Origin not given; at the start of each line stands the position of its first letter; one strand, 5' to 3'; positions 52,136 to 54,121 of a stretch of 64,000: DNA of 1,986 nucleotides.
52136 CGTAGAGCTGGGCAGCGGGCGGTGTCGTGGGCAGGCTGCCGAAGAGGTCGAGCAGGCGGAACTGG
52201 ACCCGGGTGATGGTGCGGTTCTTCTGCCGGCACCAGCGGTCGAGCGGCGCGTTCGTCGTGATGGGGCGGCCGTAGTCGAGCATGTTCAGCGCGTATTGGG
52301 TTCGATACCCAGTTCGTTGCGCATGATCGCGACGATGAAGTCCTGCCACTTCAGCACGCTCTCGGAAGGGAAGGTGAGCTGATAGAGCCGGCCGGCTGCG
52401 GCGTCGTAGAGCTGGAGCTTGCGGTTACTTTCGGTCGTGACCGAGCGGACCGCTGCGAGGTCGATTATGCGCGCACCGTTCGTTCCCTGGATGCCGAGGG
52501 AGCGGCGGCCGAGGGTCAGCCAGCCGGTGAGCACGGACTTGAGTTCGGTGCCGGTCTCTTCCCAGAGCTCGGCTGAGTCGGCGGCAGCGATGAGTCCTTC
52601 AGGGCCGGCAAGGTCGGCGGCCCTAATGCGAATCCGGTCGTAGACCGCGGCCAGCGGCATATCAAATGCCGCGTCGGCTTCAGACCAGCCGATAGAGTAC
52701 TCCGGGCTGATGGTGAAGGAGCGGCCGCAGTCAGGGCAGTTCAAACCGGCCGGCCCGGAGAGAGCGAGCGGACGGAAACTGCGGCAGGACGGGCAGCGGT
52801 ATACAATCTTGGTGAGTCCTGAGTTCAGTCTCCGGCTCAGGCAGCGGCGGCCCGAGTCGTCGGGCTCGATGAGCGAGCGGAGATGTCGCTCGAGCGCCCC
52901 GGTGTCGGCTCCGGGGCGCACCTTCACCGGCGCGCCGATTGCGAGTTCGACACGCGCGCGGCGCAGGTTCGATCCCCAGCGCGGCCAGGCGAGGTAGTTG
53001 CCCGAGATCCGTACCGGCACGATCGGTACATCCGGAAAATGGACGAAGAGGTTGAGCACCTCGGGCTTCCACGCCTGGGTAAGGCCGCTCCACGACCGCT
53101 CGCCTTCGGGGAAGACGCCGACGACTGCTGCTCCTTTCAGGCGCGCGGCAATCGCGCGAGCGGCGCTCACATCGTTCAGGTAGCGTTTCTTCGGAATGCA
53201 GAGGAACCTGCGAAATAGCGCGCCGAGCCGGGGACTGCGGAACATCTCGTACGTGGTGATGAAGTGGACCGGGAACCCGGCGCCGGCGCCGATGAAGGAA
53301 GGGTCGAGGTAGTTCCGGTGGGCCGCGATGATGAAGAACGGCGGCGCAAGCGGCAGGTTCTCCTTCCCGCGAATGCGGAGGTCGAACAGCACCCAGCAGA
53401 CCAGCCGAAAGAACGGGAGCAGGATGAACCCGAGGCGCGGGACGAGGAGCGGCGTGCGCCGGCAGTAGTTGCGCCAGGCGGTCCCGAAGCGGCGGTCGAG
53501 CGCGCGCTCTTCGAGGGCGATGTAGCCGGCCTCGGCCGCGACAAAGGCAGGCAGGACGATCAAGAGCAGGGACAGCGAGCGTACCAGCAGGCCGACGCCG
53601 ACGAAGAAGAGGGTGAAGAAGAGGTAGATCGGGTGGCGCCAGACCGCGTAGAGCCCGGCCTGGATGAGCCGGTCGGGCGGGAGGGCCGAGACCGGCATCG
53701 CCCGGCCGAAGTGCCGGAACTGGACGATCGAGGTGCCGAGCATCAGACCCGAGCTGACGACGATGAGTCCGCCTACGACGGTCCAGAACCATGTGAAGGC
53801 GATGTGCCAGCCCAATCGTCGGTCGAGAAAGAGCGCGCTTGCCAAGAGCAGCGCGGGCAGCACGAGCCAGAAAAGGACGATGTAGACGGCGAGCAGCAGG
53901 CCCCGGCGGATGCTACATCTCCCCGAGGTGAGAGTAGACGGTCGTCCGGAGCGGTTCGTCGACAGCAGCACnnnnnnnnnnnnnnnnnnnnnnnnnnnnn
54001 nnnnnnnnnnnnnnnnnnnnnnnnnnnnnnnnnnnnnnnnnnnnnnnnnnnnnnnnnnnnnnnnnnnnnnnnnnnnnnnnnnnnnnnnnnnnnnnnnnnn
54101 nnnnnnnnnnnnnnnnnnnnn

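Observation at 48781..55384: Six-gene operon combining two radical SAM enzymes (one SPASM) with a lipid methyltransferase/PlsC acyltransferase fusion and an ABC exporter: a candidate uncharacterised membrane-lipid tailoring or maturation system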

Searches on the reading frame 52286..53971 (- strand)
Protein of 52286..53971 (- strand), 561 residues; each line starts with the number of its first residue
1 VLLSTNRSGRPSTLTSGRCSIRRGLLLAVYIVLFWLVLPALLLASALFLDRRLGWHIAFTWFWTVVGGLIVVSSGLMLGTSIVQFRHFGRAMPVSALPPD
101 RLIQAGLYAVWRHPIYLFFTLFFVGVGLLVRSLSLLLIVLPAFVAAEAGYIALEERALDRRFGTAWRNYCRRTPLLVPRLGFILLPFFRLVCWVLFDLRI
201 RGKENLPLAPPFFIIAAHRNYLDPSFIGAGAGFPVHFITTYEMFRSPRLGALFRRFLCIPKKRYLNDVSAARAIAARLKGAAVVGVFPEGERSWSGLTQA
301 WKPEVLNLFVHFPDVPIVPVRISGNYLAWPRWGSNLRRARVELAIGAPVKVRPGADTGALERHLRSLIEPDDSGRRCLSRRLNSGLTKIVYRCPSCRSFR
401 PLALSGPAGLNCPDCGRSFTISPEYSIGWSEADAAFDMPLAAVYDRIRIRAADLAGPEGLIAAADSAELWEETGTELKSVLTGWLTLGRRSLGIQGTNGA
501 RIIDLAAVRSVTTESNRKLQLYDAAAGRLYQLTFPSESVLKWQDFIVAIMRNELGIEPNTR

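Call 5: search_protein_families(library=pfam, proteins=[window:52286-53971:-], max_evalue=0.01)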
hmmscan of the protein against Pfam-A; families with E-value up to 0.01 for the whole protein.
window:52286-53971:- (561 aa): 3 families
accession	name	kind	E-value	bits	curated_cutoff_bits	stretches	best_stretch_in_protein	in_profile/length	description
PF01553.26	Acyltransferase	-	3.9e-16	59.5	23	1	198-323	2-132/132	Acyltransferase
PF04191.18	PEMT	-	8.3e-09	36.3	25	1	65-164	4-104/105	Phospholipid methyltransferase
PF04140.19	ICMT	-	5.7e-05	23.9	24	1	94-158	27-93/95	Isoprenylcysteine carboxyl methyltransferase (ICMT) family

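Call 6: search_protein_families(library=ncbifam, proteins=[window:52286-53971:-], max_evalue=0.01)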
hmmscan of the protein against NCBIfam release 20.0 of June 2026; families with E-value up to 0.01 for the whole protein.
window:52286-53971:- (561 aa): 6 families
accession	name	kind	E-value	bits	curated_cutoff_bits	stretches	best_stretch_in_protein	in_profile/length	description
NF006386.0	PRK08633.1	equivalog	1.8e-14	52.4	1221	1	187-341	418-564/1147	acyl-[ACP]--phospholipid O-acyltransferase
TIGR00530.1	AGP_acyltrn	subfamily_domain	3.6e-12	46.2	102.95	1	197-322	3-129/130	1-acylglycerol-3-phosphate O-acyltransferase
NF040696.1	isopcys_mtase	equivalog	2.2e-09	37.4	160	1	101-179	111-189/190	protein-S-isoprenylcysteine O-methyltransferase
TIGR04571.1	LmtA_Leptospira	exception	2.9e-07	30.5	325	1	99-180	85-166/252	lipid A Kdo2 1-phosphate O-methyltransferase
NF052553.1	LyOrLpactfOlsABRUA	equivalog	9.1e-06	25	300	1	187-293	43-148/263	lyso-ornithine lipid O-acyltransferase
NF045656.1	MeththiolMtaseMddA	equivalog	0.00021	20.7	270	1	48-178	112-238/238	methanethiol S-methyltransferase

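Call 8: find_homologous_proteins(query=window:52286-53971:-)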
Query window:52286-53971:- (561 aa): 53 proteins with E <= 0.001 among 8000 candidates.
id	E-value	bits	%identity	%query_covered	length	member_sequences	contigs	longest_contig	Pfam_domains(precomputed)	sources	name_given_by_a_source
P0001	0.0e+0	1270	100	100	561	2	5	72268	PF04191.19,PF01553.27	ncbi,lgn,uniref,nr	ncbi:hypothetical protein FJY68_01430 [candidate division WOR-3 bacterium]|uniref:Phospholipid/glyce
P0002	1.2e-296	1003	79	99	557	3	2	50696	PF04191.19,PF01553.27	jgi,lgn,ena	-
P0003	1.4e-291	986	78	96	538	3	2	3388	PF04140.20,PF04191.19,PF01553.27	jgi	jgi:1-acyl-sn-glycerol-3-phosphate acyltransferase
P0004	1.0e-280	950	79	94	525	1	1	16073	PF04140.20,PF04191.19,PF01553.27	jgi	jgi:1-acyl-sn-glycerol-3-phosphate acyltransferase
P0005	5.1e-278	942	78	94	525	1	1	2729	PF04140.20,PF04191.19,PF01553.27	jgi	jgi:1-acyl-sn-glycerol-3-phosphate acyltransferase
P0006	9.5e-277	937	74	99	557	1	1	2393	PF04191.19,PF01553.27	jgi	jgi:1-acyl-sn-glycerol-3-phosphate acyltransferase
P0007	6.9e-274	928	78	93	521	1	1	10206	PF04191.19,PF01553.27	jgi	jgi:1-acyl-sn-glycerol-3-phosphate acyltransferase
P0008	8.7e-262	888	73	96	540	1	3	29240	PF04140.20,PF04191.19,PF01553.27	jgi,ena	-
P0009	3.0e-243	827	69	91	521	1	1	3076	PF04191.19,PF01553.27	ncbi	-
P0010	5.6e-167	575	50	96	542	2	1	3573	PF04191.19,PF01553.27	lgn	-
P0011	5.8e-166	572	47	98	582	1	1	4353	PF04191.19,PF01553.27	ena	-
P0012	8.8e-162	558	49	96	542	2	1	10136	PF04191.19,PF01553.27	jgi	-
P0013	4.1e-158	546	49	96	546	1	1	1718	PF04191.19,PF01553.27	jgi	jgi:1-acyl-sn-glycerol-3-phosphate acyltransferase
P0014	8.1e-158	545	47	97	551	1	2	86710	PF04191.19,PF01553.27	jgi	jgi:1-acyl-sn-glycerol-3-phosphate acyltransferase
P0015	8.4e-148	512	45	96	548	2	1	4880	PF04191.19,PF01553.27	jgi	-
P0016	3.2e-147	510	47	98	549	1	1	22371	PF04140.20,PF04191.19,PF01553.27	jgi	jgi:1-acyl-sn-glycerol-3-phosphate acyltransferase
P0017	7.0e-147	509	47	96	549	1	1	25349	PF04191.19,PF01553.27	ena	-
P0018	3.6e-143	496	46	96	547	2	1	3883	PF04191.19,PF01553.27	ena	-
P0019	1.7e-139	484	43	96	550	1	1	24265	PF04140.20,PF04191.19,PF01553.27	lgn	-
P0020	3.3e-129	450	42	96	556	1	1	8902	PF04191.19,PF01553.27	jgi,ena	-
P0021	1.9e-128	448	41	96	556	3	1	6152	PF04191.19,PF01553.27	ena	-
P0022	3.1e-128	447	41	96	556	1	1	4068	PF04191.19,PF01553.27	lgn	-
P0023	2.0e-127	444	42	96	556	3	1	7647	PF04191.19,PF01553.27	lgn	-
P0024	2.9e-127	444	41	96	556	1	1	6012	PF04191.19,PF01553.27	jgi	jgi:1-acyl-sn-glycerol-3-phosphate acyltransferase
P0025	2.4e-126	441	40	96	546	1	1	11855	PF04140.20,PF04191.19,PF01553.27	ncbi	-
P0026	1.6e-124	435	40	96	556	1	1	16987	PF04191.19,PF01553.27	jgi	-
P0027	2.3e-124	434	41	96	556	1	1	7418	PF04191.19,PF01553.27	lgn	-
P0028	2.9e-122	427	40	96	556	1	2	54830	PF04191.19,PF01553.27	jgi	-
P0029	4.8e-120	420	42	93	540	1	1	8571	PF04191.19,PF01553.27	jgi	jgi:1-acyl-sn-glycerol-3-phosphate acyltransferase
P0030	9.2e-119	416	38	93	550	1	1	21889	PF04140.20,PF04191.19,PF01553.27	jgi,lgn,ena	-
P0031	1.4e-104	369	47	63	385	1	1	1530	PF04140.20,PF06966.18,PF04191.19,PF01553.27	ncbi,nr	ncbi:MAG: 1-acyl-sn-glycerol-3-phosphate acyltransferase, partial [Bacteroidales bacterium]|nr:1-acy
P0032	6.6e-103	363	35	96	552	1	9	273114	PF04140.20,PF04191.19,PF01553.27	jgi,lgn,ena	-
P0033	1.8e-102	362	36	96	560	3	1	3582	PF04191.19,PF01553.27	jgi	-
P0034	2.2e-102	362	38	94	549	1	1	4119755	PF04140.20,PF04191.19,PF01553.27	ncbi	-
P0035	2.4e-102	362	35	96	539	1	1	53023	PF04140.20,PF04191.19,PF01553.27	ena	-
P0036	6.4e-102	360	38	94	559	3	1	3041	PF04191.19,PF01553.27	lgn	-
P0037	1.1e-101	359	38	95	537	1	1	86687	PF04191.19,PF01553.27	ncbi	-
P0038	1.5e-101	359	39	94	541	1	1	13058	PF04191.19,PF01553.27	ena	-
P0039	3.4e-101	358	34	93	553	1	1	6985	PF06966.18,PF04191.19,PF01553.27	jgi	jgi:1-acyl-sn-glycerol-3-phosphate acyltransferase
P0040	4.1e-99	351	37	96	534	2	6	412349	PF04140.20,PF04191.19,PF01553.27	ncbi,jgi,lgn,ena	jgi:1-acyl-sn-glycerol-3-phosphate acyltransferase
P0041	8.6e-98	347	37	94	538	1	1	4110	PF04191.19,PF01553.27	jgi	jgi:1-acyl-sn-glycerol-3-phosphate acyltransferase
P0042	2.0e-96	342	38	95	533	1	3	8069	PF04191.19,PF01553.27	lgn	-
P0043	1.0e-94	336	35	96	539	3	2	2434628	PF04191.19,PF01553.27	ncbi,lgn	-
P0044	2.4e-83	299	36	88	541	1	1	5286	PF04191.19,PF01553.27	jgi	jgi:1-acyl-sn-glycerol-3-phosphate acyltransferase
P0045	2.0e-68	250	40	54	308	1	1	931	PF04191.19,PF01553.27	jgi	-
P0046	1.1e-13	69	32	34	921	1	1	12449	PF00550.32,PF00501.35,PF23562.3,PF01553.27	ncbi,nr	ncbi:MAG TPA: AMP-binding protein [Vicinamibacterales bacterium]|nr:AMP-binding protein [Vicinamibac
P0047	2.8e-11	61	33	30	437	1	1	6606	PF01553.27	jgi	-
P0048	4.9e-9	53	30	29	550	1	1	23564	PF02224.25,PF13189.13,PF01553.27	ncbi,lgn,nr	ncbi:MAG TPA: (d)CMP kinase [Candidatus Eisenbacteria bacterium]|nr:(d)CMP kinase [Candidatus Eisenb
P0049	1.9e-7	48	31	27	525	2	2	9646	PF02558.23,PF01210.30,PF01553.27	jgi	jgi:glycerol-3-phosphate dehydrogenase (NAD(P)+)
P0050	2.0e-7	48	31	28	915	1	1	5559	PF00550.32,PF00501.35,PF01553.27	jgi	jgi:long-chain acyl-CoA synthetase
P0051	4.5e-6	44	35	25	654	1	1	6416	PF01790.24,PF14378.13,PF04191.19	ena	-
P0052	1.7e-5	42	31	29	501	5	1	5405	PF02224.25,PF13189.13,PF01553.27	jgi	jgi:cytidylate kinase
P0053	9.6e-5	39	30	34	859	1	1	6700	PF00550.32,PF00501.35,PF01553.27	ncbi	-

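Call 10: find_encoding_contigs(protein=P0034, flank=10000, max_places=2)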
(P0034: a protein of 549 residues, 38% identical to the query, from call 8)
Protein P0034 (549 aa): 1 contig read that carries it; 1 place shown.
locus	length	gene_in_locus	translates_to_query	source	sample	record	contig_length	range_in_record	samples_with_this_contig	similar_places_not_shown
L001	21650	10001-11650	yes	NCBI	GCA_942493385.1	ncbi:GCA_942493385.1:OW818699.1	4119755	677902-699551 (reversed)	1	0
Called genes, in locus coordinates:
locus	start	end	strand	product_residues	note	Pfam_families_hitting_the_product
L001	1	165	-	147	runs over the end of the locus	PF02381:MraZ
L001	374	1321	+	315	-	PF19576:Acyltransf_2, PF01553:Acyltransferase (weak)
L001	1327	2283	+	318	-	PF13444:Acetyltransf_5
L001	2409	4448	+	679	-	PF00133:tRNA-synt_1, PF09334:tRNA-synt_1g, PF08264:Anticodon_1 (weak), PF19303:Anticodon_3, PF01588:tRNA_bind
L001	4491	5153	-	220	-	-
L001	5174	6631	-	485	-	PF14691:Fer4_20, PF07992:Pyr_redox_2, PF13450:NAD_binding_8 (weak), PF13738:Pyr_redox_3 (faint), PF00070:Pyr_redox (weak)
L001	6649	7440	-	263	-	PF00175:NAD_binding_1 (faint), PF10418:DHODB_Fe-S_bind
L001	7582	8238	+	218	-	PF00702:Hydrolase, PF12710:HAD, PF13419:HAD_2, PF13242:Hydrolase_like (weak)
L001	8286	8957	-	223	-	PF13505:OMP_b-brl, PF13568:OMP_b-brl_2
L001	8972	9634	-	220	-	PF13568:OMP_b-brl_2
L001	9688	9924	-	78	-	-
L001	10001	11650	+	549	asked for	PF04140:ICMT (weak), PF04191:PEMT, PF01553:Acyltransferase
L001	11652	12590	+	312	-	-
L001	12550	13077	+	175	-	-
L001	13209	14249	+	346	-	PF06580:His_kinase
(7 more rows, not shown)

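Call 11: find_encoding_contigs(protein=P0043, flank=10000, max_places=2)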
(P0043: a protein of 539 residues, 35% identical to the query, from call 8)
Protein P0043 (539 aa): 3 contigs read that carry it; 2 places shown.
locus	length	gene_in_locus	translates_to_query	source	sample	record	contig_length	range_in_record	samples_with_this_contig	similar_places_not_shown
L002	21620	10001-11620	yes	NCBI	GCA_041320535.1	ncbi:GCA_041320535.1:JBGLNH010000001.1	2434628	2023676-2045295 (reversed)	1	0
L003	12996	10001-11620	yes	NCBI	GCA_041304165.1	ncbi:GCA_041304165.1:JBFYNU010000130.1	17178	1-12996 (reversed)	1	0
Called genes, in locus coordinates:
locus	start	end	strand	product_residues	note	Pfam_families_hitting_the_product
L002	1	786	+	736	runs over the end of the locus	PF00930:DPPIV_N, PF02129:Peptidase_S15 (weak), PF20434:BD-FAE (faint), PF01738:DLH, PF12146:Hydrolase_4 (faint), PF00326:Peptidase_S9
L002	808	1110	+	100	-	-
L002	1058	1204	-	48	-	-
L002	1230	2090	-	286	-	PF07719:TPR_2 (faint), PF13512:TPR_18 (faint), PF00515:TPR_1 (faint), PF13174:TPR_6 (weak), PF13428:TPR_14 (faint), PF13525:YfiO, PF14559:TPR_19 (faint)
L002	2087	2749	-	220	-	PF00834:Ribul_P_3_epim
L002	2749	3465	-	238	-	PF03793:PASTA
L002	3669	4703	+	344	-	PF00155:Aminotran_1_2 (weak), PF01212:Beta_elim_lyase, PF01041:DegT_DnrJ_EryC1 (weak)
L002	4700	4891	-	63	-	-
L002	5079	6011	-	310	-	PF12838:Fer4_7 (faint), PF13187:Fer4_9 (faint), PF00037:Fer4 (faint), PF12801:Fer4_5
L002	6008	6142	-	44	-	-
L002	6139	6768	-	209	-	PF00578:AhpC-TSA, PF08534:Redoxin, PF00085:Thioredoxin, PF13098:Thioredoxin_2 (weak), PF13905:Thioredoxin_8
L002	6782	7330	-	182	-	PF13505:OMP_b-brl (weak)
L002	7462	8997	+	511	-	PF00370:FGGY_N, PF02782:FGGY_C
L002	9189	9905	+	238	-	PF03417:AAT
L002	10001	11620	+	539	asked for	PF04191:PEMT (weak), PF01553:Acyltransferase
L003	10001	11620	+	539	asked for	PF04191:PEMT (weak), PF01553:Acyltransferase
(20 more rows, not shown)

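Call 12: find_encoding_contigs(protein=P0040, flank=10000, max_places=2)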
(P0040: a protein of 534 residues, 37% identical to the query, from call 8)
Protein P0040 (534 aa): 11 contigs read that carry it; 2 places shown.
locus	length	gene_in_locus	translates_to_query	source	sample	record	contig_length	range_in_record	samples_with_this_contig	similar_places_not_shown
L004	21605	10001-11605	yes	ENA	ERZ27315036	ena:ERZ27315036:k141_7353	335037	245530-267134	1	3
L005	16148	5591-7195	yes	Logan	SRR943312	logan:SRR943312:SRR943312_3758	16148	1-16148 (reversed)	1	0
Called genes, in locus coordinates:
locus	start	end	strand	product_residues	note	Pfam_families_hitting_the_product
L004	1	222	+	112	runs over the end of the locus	PF03551:PadR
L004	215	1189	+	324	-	PF22564:HAAS (weak)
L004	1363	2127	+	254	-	PF00881:Nitroreductase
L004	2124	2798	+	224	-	PF13367:PrsW-protease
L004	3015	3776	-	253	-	PF00378:ECH_1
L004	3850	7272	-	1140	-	PF00873:ACR_tran, PF03176:MMPL (faint)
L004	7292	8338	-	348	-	PF25919:BSH_CusB (faint), PF00364:Biotin_lipoyl (faint), PF25917:BSH_RND (weak), PF25973:BSH_CzcB (weak), PF25893:HH_CzcB, PF25954:Beta-barrel_RND_2, PF25967:RND-MFP_C, PF25989:YknX_C, +1 more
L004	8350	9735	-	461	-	PF02321:OEP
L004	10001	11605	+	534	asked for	PF04140:ICMT (faint), PF04191:PEMT, PF01553:Acyltransferase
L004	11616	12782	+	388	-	PF04055:Radical_SAM, PF13186:SPASM (weak)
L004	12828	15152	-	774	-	PF02838:Glyco_hydro_20b, PF00728:Glyco_hydro_20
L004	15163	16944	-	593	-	PF02927:CelD_N, PF00759:Glyco_hydro_9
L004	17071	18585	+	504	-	PF00474:SSF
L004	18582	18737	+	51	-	-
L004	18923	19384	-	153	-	PF12675:DUF3795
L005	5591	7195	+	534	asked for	PF04140:ICMT (faint), PF04191:PEMT, PF01553:Acyltransferase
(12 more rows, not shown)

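Call 15: find_related_loci(query=A1, collection=genome_contigs, flank=10000)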
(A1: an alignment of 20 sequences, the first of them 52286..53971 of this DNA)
Query A1 (561 aa) in genome_contigs; peptide patterns used: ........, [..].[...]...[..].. (x = any residue, [..] = any of these).
293 stretches matched a pattern; 194 encode a relative of the query (tblastn E <= 1e-3); the best 80 are kept; 80 distinct loci.
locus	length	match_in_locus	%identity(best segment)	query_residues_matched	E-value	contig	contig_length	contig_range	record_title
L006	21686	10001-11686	41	15-561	5e-141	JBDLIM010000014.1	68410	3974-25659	MAG: Bacteroidota bacterium isolate MAG031 MAG031_14, whole genome shotgun sequence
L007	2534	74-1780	38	6-561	3e-148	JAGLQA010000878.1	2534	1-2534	MAG: Candidatus Aminicenantes bacterium isolate RS_8_31 ROV157_8.bin.31.fa_878, whole genome shotgun sequence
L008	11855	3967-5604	40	21-561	4e-136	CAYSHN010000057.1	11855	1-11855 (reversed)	MAG TPA_asm: uncultured Calditrichota bacterium isolate binchicken_co33_474 genome assembly, contig: NODE_6613_length_11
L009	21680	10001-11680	40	17-561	1e-133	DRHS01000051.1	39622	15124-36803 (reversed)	MAG TPA_asm: Bacteroides sp. isolate HyVt-375 HyVt-375_k145_243652, whole genome shotgun sequence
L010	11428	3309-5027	40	4-561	9e-132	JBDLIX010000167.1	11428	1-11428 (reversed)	MAG: Bacteroidota bacterium isolate MAG062 MAG062_167, whole genome shotgun sequence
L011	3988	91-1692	35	23-561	1e-121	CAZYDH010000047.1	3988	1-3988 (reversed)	MAG TPA_asm: uncultured bacterium isolate SRP077602_co7_146 genome assembly, contig: NODE_83502_length_3988_cov_48.15586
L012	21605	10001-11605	39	23-560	2e-116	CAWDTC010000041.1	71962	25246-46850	MAG: Candidatus Aminicenantes bacterium isolate MFD04492.bin.2.50 genome assembly, contig: contig_67917, whole genome sh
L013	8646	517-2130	37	21-561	5e-116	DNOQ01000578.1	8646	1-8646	MAG TPA_asm: Bacteroidales bacterium isolate UBA8908 contig_61844, whole genome shotgun sequence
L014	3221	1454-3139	34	18-561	1e-114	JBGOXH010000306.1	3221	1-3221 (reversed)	MAG: Bacteroidia bacterium isolate OBJ_0618_130150_71 k141_7823814_length_3221_cov_8.5169, whole genome shotgun sequence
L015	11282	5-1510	39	68-559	1e-110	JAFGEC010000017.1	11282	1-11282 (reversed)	MAG: candidate division KSB1 bacterium isolate Zod_Metabat.1209 k87_239938, whole genome shotgun sequence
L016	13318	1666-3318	35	20-552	2e-110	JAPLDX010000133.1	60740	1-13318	MAG: Bacteroidia bacterium isolate LacPavin_0920_SED3_MAG_41_20 LacPavin_0920_SED3_scaffold_644284, whole genome shotgun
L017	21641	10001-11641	37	21-550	5e-110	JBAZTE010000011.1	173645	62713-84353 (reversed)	MAG: Bacteroidales bacterium isolate SO_2017_GW1_194 NODE_650_length_173645_cov_2.271465_OW334_2017, whole genome shotgu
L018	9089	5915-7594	34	20-561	7e-107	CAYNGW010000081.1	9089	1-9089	MAG TPA_asm: uncultured Rikenellaceae bacterium isolate binchicken_co33_402 genome assembly, contig: NODE_9993_length_90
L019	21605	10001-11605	40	23-560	6e-107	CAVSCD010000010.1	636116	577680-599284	MAG: Candidatus Aminicenantes bacterium isolate MFD02979.bin.2.51 genome assembly, contig: contig_50158, whole genome sh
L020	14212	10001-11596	35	39-552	1e-105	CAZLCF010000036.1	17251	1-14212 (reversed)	MAG TPA_asm: uncultured Rikenellaceae bacterium isolate binchicken_co189_2 genome assembly, contig: NODE_3106_length_172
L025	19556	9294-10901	36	7-546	1e-100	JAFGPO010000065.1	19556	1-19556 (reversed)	MAG: candidate division WOR-3 bacterium isolate Zod_Metabat.699 k87_6134412, whole genome shotgun sequence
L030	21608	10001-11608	37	22-560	9e-97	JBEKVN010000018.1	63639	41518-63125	MAG: Candidatus Aminicenantales bacterium isolate SPRUCE 605 SPRUCE_605_18, whole genome shotgun sequence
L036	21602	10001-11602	37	22-559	1e-86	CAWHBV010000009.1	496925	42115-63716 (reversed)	MAG: uncultured bacterium isolate MFD00905.bin.2.87 genome assembly, contig: contig_2414, whole genome shotgun sequence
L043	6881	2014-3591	31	20-558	5e-58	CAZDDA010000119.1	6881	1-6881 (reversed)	MAG TPA_asm: uncultured Thermotogae bacterium isolate binchicken_co334_192 genome assembly, contig: NODE_21471_length_68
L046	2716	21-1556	30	23-546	6e-57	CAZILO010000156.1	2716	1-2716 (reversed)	MAG TPA_asm: uncultured Thermotogae bacterium isolate binchicken_co164_76 genome assembly, contig: NODE_27953_length_271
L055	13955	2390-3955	30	22-558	2e-53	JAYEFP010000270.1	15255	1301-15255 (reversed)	MAG: Candidatus Bipolaricaulota bacterium isolate MAG269 MAG269_270, whole genome shotgun sequence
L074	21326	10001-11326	25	73-545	1e-33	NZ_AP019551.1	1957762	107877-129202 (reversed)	Athalassotoga saccharophila strain NAS-01 chromosome, complete genome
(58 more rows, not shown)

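Call 30: search_solved_structures(query=A1, max_evalue=0.01)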
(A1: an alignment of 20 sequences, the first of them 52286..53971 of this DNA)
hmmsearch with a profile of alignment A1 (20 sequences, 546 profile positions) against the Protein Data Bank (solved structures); distinct sequences matched with E-value up to 0.01: 6.
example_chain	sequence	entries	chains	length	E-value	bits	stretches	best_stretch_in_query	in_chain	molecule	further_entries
5kym_A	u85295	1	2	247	2.5e-21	79.1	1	164-350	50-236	1-acyl-sn-glycerol-3-phosphate acyltransferase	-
4a2n_B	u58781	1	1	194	7.4e-10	41.3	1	78-160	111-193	ISOPRENYLCYSTEINE CARBOXYL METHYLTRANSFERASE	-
8xku_G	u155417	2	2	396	1.1e-07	34.1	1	24-153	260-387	AtTam46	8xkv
5vg9_A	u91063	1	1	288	2.2e-06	29.8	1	32-159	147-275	Protein-S-isoprenylcysteine O-methyltransferase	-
5v7p_A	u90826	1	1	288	2.5e-06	29.6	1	43-159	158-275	Protein-S-isoprenylcysteine O-methyltransferase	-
4qiw_P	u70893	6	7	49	0.0086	17.9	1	368-407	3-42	DNA-directed RNA polymerase subunit P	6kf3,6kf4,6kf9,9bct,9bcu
